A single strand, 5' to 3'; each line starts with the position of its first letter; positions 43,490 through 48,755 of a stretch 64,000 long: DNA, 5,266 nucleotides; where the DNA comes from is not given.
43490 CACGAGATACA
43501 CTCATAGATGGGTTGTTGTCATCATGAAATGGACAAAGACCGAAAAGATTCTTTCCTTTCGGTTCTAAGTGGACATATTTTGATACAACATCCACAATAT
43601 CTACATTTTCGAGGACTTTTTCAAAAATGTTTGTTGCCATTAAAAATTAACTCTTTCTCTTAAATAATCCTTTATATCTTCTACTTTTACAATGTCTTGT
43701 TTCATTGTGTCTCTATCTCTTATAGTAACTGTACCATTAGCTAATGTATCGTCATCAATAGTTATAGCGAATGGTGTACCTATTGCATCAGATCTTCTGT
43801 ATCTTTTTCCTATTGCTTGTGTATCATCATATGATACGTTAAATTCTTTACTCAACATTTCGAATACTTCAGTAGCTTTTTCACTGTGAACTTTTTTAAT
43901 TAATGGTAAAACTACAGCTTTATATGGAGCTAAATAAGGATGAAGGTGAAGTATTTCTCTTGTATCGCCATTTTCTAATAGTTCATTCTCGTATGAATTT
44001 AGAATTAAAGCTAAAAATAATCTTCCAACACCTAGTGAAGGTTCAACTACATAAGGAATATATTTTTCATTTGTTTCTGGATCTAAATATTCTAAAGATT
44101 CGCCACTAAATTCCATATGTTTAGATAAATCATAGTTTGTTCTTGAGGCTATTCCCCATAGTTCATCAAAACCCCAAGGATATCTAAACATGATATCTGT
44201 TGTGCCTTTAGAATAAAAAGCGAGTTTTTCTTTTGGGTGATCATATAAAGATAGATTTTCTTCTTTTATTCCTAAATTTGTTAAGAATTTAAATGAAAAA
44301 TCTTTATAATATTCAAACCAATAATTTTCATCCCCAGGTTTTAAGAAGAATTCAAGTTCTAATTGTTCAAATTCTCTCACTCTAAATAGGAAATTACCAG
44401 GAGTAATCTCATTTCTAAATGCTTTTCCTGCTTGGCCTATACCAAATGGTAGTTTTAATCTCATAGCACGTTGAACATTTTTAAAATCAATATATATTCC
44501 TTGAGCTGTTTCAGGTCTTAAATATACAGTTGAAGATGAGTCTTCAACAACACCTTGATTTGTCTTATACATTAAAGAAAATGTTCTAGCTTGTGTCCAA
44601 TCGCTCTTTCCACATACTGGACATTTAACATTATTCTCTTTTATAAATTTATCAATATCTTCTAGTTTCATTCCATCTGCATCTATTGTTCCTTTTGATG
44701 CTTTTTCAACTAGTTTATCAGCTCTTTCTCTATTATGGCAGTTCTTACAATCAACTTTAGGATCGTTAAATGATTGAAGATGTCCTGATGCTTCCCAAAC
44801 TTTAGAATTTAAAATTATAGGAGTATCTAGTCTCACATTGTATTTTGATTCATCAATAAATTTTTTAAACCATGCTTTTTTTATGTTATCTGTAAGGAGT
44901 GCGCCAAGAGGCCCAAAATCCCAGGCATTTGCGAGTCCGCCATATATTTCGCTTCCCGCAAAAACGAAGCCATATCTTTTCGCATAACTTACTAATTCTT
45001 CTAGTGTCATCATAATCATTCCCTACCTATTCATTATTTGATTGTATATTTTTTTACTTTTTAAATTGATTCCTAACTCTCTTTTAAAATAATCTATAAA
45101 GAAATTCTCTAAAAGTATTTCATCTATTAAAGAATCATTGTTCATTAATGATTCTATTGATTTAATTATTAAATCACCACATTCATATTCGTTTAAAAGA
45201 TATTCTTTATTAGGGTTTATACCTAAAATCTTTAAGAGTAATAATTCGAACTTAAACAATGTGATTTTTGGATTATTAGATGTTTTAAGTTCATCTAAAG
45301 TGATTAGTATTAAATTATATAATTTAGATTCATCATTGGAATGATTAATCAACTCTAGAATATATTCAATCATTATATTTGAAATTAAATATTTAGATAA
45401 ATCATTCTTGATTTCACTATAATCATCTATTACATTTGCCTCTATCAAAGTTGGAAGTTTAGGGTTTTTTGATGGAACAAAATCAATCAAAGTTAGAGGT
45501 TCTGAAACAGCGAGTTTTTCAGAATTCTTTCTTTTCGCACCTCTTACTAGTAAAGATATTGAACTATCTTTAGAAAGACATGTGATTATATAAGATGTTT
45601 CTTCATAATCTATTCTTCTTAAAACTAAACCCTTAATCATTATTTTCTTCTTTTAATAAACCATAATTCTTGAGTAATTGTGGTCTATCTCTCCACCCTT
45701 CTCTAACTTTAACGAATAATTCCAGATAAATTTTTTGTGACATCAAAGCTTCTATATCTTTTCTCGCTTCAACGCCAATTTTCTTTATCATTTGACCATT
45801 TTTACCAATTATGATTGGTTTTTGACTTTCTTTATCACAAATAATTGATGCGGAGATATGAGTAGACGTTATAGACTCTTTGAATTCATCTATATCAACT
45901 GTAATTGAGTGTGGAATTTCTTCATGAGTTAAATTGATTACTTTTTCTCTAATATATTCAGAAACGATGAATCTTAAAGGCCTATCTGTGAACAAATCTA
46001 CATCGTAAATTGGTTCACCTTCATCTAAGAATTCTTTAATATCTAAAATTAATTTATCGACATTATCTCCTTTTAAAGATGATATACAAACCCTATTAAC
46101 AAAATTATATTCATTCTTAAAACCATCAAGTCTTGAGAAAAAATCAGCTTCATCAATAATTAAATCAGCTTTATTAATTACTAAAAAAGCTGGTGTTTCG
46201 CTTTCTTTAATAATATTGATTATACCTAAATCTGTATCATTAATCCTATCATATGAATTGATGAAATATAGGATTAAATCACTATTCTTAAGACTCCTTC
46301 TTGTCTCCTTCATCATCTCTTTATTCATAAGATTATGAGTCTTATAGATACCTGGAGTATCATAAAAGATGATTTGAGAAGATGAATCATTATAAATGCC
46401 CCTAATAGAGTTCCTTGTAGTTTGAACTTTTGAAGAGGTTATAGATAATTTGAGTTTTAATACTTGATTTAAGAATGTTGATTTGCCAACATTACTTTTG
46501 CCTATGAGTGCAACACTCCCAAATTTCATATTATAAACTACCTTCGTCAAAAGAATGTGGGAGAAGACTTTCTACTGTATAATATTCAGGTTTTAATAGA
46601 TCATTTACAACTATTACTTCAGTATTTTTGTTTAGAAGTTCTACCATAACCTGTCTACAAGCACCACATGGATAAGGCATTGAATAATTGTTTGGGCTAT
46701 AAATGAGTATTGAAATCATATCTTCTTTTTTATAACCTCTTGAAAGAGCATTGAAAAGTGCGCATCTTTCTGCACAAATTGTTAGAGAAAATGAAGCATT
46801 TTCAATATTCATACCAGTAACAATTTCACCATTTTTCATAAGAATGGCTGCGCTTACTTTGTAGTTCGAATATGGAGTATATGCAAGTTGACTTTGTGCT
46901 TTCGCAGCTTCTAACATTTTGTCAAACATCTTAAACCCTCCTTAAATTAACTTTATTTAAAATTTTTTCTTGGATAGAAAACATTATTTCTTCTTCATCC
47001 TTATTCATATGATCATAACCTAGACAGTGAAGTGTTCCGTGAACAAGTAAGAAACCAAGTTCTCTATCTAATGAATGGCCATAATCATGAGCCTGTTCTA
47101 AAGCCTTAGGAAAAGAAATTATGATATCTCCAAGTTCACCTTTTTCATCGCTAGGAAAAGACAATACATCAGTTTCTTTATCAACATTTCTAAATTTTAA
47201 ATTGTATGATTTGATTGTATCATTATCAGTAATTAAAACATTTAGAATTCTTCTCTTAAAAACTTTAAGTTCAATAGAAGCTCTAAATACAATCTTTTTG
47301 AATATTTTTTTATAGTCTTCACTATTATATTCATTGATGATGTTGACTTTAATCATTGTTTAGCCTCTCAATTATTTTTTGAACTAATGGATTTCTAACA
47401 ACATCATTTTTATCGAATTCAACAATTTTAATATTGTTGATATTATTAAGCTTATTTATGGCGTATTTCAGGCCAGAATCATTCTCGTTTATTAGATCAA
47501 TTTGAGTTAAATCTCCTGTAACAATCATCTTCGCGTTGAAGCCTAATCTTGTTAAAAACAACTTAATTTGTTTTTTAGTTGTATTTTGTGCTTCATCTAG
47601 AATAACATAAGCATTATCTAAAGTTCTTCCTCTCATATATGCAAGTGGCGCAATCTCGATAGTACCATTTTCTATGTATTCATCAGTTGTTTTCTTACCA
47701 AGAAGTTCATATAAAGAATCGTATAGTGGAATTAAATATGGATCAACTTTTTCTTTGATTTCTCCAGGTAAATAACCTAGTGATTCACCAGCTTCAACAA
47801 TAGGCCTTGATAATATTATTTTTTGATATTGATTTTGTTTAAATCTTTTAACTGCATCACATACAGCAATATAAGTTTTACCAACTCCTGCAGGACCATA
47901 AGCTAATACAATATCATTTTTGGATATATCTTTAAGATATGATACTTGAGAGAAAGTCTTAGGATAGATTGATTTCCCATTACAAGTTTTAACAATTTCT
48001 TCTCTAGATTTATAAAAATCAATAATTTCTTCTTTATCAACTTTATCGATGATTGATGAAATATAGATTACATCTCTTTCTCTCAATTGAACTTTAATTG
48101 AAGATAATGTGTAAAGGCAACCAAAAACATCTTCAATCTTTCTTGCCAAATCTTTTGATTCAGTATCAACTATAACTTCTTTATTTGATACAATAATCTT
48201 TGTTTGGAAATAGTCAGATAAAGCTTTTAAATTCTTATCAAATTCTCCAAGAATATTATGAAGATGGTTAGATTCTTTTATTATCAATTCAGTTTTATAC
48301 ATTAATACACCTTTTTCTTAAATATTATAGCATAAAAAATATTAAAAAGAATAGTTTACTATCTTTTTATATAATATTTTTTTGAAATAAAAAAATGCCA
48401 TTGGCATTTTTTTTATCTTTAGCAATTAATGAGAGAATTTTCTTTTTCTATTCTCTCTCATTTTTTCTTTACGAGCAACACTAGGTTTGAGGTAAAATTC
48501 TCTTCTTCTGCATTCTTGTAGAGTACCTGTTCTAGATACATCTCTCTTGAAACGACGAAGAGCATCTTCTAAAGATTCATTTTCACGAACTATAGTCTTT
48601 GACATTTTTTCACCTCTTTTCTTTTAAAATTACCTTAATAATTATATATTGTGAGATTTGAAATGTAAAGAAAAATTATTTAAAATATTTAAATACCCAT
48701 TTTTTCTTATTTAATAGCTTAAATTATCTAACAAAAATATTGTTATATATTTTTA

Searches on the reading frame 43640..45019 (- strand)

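Call 92: search_protein_families(library=ncbifam, proteins=[window:43640-45019:-], max_evalue=1e-10)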
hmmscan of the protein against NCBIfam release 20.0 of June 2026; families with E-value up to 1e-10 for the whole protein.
window:43640-45019:- (459 aa): 5 families
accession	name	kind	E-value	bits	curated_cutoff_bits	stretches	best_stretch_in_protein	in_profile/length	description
NF003211.1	PRK04173.1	equivalog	3.5e-189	629.4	312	1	7-453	2-454/454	glycine--tRNA ligase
TIGR00389.1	glyS_dimeric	equivalog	1.5e-151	505.7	243.3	3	6-240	3-233/565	glycine--tRNA ligase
NF011484.0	PRK14894.1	equivalog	3.7e-120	401.6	1050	2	3-349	3-339/539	glycine--tRNA ligase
TIGR00418.1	thrS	equivalog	4.5e-18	65.5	383.65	0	341-455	460-563/565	threonine--tRNA ligase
NF008979.1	PRK12325.1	exception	7.6e-11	41.5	550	0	362-452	341-435/437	proline--tRNA ligase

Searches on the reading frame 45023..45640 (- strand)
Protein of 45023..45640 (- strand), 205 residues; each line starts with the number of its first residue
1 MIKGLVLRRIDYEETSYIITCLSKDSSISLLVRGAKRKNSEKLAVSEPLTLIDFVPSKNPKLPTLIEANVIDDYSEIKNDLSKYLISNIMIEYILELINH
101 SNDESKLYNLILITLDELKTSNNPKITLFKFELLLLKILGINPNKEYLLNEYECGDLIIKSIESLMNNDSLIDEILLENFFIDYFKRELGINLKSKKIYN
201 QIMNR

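Call 92: search_protein_families(library=ncbifam, proteins=[window:45023-45640:-], max_evalue=1e-10)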
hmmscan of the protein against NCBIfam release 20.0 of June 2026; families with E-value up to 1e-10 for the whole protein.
window:45023-45640:- (205 aa): 1 family
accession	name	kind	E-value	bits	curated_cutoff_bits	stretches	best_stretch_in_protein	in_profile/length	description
TIGR00613.1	reco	equivalog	3.5e-29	101.9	48.7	1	2-144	3-146/239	DNA repair protein RecO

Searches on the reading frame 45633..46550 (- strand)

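Call 92: search_protein_families(library=ncbifam, proteins=[window:45633-46550:-], max_evalue=1e-10)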
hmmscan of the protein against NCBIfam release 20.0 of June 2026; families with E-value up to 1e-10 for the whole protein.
window:45633-46550:- (305 aa): 11 families
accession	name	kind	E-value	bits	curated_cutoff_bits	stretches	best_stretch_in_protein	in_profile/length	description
NF000908.1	PRK00089.1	equivalog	2.4e-100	335.6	237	1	8-297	1-290/291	GTPase Era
TIGR00436.1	era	equivalog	2e-80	270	116.25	1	12-281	2-270/270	GTPase Era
TIGR03594.1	GTPase_EngA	equivalog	3.1e-30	105.5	306.7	1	12-175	177-346/432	ribosome biogenesis GTPase Der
TIGR00231.1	small_GTP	domain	1.9e-21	76.5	42.5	1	11-168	4-159/164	GTP-binding protein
TIGR00450.1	mnmE_trmE_thdF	equivalog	7.6e-19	68.1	252.6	1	12-178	211-370/446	tRNA uridine-5-carboxymethylaminomethyl(34) synthesis GTPase MnmE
TIGR03918.1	GTP_HydF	equivalog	8e-19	67.7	325.55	1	12-177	9-169/392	[FeFe] hydrogenase H-cluster maturation GTPase HydF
NF003661.0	PRK05291.1-3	equivalog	1.2e-18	67.7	380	1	12-177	218-372/448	tRNA uridine-5-carboxymethylaminomethyl(34) synthesis GTPase MnmE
NF007071.0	PRK09518.1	equivalog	3.3e-16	58.9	953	1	12-176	446-615/706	bifunctional cytidylate kinase/GTPase Der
NF002828.0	PRK03003.1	equivalog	4.3e-15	55.3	631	1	13-176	216-384/477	ribosome biogenesis GTPase Der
TIGR03598.1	GTPase_YsxC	equivalog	1.7e-12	47.4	124.45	1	7-169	15-183/186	ribosome biogenesis GTP-binding protein YihA/YsxC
NF008956.1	PRK12299.1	equivalog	5.4e-11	42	300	1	12-176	160-326/327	GTPase ObgE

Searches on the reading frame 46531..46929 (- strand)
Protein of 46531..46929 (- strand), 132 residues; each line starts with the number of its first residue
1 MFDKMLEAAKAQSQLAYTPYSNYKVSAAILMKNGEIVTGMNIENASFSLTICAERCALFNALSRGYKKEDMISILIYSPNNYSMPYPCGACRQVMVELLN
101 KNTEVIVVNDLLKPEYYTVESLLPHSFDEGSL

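Call 92: search_protein_families(library=ncbifam, proteins=[window:46531-46929:-], max_evalue=1e-10)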
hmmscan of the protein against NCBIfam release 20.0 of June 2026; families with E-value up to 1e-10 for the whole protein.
window:46531-46929:- (132 aa): 6 families
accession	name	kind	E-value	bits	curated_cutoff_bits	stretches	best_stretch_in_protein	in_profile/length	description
TIGR01354.1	cyt_deam_tetra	equivalog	2.5e-39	134.4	113.65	1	3-130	1-124/126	cytidine deaminase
NF004064.0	PRK05578.1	equivalog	1e-34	119.4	74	1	3-129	7-125/130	cytidine deaminase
NF009076.0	PRK12411.1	equivalog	9.9e-32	109.7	216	1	6-127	7-125/132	cytidine deaminase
NF005314.0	PRK06848.1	equivalog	1.4e-13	51.1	131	1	5-128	10-135/139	cytidine deaminase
NF006537.0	PRK09027.1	equivalog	1.4e-13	50.9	153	0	3-73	190-260/295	cytidine deaminase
TIGR01355.1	cyt_deam_dimer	equivalog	1.6e-13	50.6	275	1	10-128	30-141/283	cytidine deaminase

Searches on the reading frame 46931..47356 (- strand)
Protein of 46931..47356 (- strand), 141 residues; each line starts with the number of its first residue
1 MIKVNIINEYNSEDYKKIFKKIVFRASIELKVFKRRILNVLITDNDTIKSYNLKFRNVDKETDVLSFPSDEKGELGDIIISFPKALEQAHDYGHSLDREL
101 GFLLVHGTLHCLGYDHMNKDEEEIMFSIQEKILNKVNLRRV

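Call 92: search_protein_families(library=ncbifam, proteins=[window:46931-47356:-], max_evalue=1e-10)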
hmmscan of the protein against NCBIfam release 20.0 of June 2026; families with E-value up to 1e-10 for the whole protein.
window:46931-47356:- (141 aa): 2 families
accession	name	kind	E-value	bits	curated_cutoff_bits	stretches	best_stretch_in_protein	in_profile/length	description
TIGR00043.2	TIGR00043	equivalog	1.2e-39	135.3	45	1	11-139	6-145/146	rRNA maturation RNase YbeY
NF010570.0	PRK13963.1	equivalog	7.8e-15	54.9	274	1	3-136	117-254/261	rRNA maturation RNase YbeY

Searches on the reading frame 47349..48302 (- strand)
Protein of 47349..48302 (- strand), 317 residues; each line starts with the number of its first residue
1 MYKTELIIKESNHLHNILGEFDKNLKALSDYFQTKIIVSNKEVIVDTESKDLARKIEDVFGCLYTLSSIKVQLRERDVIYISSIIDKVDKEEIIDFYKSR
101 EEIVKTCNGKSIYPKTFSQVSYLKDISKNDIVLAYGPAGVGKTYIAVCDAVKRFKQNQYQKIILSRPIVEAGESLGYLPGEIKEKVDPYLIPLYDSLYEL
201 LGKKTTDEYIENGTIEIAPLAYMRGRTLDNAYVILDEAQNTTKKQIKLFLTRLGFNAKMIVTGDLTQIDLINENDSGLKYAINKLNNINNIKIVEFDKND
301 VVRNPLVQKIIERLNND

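Call 92: search_protein_families(library=ncbifam, proteins=[window:47349-48302:-], max_evalue=1e-10)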
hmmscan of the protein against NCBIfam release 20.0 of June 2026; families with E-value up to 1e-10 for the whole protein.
window:47349-48302:- (317 aa): 2 families
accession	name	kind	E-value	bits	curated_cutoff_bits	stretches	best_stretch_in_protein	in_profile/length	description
NF007827.1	PRK10536.1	equivalog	6.1e-60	202.7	380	1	108-311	45-250/253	phosphate starvation-inducible protein PhoH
NF053827.1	RNA5-3helPhoH2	equivalog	9.6e-29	100.6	680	1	130-285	238-396/427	RNA 5'-3' helicase PhoH2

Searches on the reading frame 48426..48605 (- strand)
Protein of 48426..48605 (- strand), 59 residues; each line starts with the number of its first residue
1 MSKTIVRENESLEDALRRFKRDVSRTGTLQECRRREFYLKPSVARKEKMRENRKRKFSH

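Call 3: search_protein_families(library=pfam, proteins=[window:48426-48605:-], max_evalue=1)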
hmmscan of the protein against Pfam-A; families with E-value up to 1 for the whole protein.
window:48426-48605:- (59 aa): 2 families
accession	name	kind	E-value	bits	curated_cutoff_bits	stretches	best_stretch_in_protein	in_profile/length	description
PF01165.25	Ribosomal_S21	-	3.2e-21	75.2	27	1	6-57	4-55/55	Ribosomal protein S21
PF00571.33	CBS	-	0.14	13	24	1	5-25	11-32/57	CBS domain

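Call 4: search_protein_families(library=ncbifam, proteins=[window:48426-48605:-], max_evalue=1)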
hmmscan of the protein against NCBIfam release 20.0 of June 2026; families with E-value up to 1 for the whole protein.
window:48426-48605:- (59 aa): 1 family
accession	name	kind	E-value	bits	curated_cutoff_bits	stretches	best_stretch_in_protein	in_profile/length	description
TIGR00030.1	S21p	equivalog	2.5e-19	68.8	28.95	1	3-56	2-55/58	30S ribosomal protein S21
